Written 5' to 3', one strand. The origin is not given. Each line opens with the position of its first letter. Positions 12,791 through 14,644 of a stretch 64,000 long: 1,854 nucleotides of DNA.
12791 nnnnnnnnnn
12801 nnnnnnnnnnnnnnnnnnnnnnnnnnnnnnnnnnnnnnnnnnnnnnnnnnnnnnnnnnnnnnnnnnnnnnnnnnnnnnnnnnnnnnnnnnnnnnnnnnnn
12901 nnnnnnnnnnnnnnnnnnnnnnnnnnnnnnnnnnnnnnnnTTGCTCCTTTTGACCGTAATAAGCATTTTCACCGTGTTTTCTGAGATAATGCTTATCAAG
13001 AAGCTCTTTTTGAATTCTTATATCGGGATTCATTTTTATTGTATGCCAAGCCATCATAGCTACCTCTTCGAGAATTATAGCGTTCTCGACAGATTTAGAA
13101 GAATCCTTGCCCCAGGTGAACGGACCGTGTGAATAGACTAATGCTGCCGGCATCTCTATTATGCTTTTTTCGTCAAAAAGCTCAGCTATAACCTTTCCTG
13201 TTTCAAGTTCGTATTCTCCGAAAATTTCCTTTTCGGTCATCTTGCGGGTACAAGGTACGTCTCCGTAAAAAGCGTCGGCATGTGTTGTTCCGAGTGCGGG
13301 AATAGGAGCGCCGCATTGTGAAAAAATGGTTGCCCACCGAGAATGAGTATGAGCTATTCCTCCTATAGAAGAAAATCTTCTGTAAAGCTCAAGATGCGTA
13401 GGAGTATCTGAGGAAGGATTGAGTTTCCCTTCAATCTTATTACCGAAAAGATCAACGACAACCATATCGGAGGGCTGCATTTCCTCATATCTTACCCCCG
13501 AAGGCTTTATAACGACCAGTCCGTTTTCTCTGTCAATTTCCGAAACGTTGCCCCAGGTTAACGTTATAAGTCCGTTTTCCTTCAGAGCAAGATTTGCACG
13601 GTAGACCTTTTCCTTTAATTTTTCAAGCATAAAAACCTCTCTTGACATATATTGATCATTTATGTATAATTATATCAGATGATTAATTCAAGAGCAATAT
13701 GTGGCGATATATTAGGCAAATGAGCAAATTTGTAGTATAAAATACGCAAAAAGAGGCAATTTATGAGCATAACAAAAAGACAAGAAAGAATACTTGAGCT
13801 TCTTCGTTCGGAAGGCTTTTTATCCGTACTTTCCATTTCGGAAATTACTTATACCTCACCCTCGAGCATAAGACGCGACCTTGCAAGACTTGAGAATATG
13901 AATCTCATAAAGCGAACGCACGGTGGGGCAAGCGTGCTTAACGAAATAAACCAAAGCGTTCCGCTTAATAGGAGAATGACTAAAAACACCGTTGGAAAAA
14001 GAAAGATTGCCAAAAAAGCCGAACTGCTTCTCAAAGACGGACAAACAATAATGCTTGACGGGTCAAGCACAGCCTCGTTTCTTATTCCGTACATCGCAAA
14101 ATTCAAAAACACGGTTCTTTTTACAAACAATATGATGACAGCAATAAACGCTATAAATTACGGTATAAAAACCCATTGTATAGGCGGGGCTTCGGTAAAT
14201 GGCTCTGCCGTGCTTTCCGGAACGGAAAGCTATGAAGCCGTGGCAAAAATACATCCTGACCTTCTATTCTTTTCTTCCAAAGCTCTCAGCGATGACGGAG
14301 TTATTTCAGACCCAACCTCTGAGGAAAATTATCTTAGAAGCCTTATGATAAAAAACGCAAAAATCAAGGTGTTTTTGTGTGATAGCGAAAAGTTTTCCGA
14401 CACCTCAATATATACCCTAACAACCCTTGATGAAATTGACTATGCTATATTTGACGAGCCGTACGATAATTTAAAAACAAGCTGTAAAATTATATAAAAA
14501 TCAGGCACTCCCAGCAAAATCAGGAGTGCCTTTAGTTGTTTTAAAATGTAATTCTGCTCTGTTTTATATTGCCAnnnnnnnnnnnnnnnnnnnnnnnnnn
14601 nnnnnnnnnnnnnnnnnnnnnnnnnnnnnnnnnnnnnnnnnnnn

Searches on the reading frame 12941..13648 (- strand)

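Call 62: search_protein_families(library=pfam, proteins=[window:12941-13648:-], max_evalue=0.00001)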
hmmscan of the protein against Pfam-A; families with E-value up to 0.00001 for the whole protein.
window:12941-13648:- (236 aa): 1 family
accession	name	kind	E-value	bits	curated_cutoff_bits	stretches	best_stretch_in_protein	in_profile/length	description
PF00596.27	Aldolase_II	-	1.4e-48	165.7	22.2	1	14-200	2-182/183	Class II Aldolase and Adducin N-terminal domain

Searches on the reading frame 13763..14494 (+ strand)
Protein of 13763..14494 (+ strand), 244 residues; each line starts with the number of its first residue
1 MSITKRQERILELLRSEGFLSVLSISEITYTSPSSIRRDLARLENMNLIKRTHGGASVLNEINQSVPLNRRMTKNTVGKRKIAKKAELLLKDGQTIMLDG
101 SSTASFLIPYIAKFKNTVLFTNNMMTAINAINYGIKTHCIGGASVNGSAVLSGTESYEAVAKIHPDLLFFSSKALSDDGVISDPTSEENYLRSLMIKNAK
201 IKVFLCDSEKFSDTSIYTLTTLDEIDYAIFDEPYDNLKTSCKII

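Call 62: search_protein_families(library=pfam, proteins=[window:13763-14494:+], max_evalue=0.00001)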
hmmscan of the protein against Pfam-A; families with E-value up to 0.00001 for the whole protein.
window:13763-14494:+ (244 aa): 2 families
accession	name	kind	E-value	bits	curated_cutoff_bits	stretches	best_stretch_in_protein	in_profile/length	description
PF00455.28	DeoRC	-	2.8e-31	109.1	31.8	1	75-232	2-160/160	DeoR C terminal sensor domain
PF08220.18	HTH_DeoR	-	1.7e-14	53.7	21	1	6-60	1-55/57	DeoR-like helix-turn-helix domain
